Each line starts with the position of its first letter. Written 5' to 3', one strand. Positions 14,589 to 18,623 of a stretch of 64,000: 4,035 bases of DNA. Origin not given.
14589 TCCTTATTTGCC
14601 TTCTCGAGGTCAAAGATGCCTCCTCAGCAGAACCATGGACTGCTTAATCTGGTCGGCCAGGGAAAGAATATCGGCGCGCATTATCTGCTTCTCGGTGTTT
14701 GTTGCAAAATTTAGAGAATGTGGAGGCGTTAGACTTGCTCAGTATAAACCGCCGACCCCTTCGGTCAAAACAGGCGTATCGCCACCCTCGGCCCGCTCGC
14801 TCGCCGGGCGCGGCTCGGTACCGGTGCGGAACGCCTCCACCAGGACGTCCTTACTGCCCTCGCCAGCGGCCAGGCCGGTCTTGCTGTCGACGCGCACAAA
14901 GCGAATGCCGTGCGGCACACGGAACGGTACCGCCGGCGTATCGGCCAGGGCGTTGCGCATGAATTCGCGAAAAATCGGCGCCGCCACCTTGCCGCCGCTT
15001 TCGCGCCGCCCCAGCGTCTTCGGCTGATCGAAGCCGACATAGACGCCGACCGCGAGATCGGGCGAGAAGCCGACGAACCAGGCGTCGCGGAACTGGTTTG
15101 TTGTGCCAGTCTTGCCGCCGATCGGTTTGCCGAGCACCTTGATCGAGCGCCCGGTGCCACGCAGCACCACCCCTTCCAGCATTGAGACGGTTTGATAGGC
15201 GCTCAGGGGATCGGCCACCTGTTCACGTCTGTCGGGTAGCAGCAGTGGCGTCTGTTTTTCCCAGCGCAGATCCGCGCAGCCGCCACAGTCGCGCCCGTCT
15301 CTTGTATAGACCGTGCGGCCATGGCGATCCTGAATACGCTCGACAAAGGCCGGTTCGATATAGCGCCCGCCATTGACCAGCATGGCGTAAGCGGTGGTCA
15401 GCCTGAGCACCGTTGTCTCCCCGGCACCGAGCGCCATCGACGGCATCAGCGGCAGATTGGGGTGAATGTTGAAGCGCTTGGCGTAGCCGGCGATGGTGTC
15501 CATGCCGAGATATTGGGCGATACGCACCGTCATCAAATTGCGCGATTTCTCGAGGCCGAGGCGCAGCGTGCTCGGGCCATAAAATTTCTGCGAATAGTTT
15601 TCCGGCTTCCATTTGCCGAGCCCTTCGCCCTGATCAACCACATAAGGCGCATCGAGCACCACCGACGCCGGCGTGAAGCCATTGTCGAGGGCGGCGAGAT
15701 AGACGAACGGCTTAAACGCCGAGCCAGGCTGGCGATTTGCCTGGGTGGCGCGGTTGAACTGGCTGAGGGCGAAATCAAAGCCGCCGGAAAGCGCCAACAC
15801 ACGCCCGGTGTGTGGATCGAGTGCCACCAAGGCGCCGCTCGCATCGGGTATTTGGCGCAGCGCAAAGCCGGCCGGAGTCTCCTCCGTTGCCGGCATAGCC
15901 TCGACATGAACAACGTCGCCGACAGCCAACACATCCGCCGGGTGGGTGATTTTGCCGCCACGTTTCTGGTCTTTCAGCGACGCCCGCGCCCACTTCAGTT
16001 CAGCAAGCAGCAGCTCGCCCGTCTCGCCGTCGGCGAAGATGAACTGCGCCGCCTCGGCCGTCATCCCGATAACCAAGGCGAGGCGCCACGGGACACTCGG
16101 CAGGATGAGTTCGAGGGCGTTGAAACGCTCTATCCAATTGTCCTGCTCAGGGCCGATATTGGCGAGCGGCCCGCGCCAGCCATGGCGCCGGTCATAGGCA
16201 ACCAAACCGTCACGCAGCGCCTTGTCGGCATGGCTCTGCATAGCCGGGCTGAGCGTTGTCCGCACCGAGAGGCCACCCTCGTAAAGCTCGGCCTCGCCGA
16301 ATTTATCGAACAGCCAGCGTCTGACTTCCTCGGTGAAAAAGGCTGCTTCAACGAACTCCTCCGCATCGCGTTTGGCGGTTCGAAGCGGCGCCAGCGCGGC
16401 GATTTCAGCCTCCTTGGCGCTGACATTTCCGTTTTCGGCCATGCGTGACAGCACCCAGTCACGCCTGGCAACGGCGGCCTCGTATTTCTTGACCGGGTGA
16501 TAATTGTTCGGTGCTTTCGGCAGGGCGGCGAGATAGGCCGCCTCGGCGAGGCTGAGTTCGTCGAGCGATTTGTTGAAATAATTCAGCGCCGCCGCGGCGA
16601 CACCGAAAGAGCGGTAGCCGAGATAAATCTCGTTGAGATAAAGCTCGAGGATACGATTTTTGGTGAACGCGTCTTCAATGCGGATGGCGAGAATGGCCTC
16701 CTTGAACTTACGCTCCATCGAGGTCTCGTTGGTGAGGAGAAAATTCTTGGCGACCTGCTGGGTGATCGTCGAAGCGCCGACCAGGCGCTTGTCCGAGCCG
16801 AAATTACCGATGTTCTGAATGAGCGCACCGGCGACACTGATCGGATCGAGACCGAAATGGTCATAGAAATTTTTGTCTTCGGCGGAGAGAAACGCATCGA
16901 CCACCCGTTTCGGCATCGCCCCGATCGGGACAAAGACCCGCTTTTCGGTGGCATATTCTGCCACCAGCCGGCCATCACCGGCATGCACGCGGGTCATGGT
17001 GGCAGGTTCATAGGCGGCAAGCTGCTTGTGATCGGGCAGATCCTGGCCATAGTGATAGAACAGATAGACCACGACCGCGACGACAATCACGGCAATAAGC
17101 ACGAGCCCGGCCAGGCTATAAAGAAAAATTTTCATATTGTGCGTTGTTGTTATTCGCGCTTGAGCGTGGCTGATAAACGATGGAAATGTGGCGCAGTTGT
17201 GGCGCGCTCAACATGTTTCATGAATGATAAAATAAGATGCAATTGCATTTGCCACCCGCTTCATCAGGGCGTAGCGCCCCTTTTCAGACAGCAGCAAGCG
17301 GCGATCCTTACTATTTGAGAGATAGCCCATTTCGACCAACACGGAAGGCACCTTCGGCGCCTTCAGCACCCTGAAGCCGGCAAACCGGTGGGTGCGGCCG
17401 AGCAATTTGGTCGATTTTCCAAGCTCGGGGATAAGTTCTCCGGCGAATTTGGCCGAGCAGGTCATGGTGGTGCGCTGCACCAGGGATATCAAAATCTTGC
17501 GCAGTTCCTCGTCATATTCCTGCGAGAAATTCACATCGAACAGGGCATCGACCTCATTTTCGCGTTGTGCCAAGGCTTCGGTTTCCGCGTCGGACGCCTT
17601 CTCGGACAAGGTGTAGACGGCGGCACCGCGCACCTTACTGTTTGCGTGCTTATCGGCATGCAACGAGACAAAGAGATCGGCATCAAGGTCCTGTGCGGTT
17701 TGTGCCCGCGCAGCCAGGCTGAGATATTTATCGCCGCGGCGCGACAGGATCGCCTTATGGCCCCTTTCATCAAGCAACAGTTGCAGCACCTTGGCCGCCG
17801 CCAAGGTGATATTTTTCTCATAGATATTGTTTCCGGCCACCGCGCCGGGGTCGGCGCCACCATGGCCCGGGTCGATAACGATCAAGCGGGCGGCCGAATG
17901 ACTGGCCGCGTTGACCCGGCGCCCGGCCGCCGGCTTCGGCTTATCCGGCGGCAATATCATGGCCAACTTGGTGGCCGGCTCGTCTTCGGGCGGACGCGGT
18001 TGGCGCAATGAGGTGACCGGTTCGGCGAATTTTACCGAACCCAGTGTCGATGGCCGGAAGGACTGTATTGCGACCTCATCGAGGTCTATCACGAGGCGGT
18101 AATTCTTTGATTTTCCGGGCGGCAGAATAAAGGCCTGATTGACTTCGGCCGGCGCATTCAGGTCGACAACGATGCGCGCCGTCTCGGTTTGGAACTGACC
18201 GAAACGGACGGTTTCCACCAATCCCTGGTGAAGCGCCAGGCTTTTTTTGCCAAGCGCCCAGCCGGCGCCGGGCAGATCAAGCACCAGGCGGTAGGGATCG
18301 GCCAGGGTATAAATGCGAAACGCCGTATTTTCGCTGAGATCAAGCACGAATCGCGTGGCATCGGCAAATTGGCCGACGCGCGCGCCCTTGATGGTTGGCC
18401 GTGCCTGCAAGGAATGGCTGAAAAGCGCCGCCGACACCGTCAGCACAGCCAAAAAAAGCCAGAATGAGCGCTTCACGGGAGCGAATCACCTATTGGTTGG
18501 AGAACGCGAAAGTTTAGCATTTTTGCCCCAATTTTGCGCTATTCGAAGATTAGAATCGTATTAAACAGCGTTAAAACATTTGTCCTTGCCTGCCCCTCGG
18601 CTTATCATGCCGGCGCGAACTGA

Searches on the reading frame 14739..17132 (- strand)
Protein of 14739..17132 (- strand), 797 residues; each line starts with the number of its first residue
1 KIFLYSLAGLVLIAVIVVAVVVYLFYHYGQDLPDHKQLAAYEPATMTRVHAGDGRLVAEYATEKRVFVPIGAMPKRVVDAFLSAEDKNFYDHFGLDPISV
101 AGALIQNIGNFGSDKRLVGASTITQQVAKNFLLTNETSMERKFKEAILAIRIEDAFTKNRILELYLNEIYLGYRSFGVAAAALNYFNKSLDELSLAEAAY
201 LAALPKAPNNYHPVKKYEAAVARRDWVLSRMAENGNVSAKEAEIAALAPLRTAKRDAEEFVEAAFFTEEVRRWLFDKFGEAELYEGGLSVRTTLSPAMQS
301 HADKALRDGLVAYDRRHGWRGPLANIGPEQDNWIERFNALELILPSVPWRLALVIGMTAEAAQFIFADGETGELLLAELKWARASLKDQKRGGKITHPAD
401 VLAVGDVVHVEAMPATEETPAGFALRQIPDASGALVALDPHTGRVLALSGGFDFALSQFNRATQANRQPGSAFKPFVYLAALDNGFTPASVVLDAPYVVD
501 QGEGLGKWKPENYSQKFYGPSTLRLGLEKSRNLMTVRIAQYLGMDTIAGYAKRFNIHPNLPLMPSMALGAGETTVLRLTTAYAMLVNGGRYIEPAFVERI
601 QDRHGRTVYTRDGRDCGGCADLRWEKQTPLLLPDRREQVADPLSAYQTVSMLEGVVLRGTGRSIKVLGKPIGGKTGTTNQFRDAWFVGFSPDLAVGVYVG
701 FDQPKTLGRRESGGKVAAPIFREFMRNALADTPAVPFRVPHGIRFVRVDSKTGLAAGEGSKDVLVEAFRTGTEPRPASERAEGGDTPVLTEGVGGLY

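Call 20: search_protein_families(library=pfam, proteins=[window:14739-17132:-], max_evalue=0.001)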
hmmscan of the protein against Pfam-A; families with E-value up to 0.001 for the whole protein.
window:14739-17132:- (797 aa): 3 families
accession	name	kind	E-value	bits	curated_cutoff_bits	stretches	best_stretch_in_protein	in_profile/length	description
PF00912.28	Transgly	-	2.3e-59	200.3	27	1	54-231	2-177/178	Transglycosylase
PF00905.27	Transpeptidase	-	5.7e-39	134.5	22.1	1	433-725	1-298/299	Penicillin binding protein transpeptidase domain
PF17092.11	PCB_OB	-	5.8e-21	75.8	27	1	319-430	1-110/111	Penicillin-binding protein OB-like domain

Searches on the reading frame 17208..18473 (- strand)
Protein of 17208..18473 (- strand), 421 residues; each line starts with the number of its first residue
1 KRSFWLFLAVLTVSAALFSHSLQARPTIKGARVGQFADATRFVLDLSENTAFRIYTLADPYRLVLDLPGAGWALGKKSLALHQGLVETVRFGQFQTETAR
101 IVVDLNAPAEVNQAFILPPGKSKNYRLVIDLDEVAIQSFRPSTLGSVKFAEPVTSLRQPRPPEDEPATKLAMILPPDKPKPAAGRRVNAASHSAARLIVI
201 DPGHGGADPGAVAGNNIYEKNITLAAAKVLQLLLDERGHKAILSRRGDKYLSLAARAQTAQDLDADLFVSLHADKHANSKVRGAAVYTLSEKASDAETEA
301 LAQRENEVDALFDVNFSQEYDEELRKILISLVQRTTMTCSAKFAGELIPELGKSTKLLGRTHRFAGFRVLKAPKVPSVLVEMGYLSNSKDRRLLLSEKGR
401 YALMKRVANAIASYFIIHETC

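Call 20: search_protein_families(library=pfam, proteins=[window:17208-18473:-], max_evalue=0.001)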
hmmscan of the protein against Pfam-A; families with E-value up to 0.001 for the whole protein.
window:17208-18473:- (421 aa): 3 families
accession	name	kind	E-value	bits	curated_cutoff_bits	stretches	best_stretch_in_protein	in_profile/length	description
PF01520.23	Amidase_3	-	1.8e-44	152.3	27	1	198-412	1-173/174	N-acetylmuramoyl-L-alanine amidase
PF11741.13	AMIN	-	7.2e-15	55.3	20.5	1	38-110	9-83/101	AMIN domain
PF24837.1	AMIN-like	-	0.0004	20.9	27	0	31-67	91-127/129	AMIN-like domain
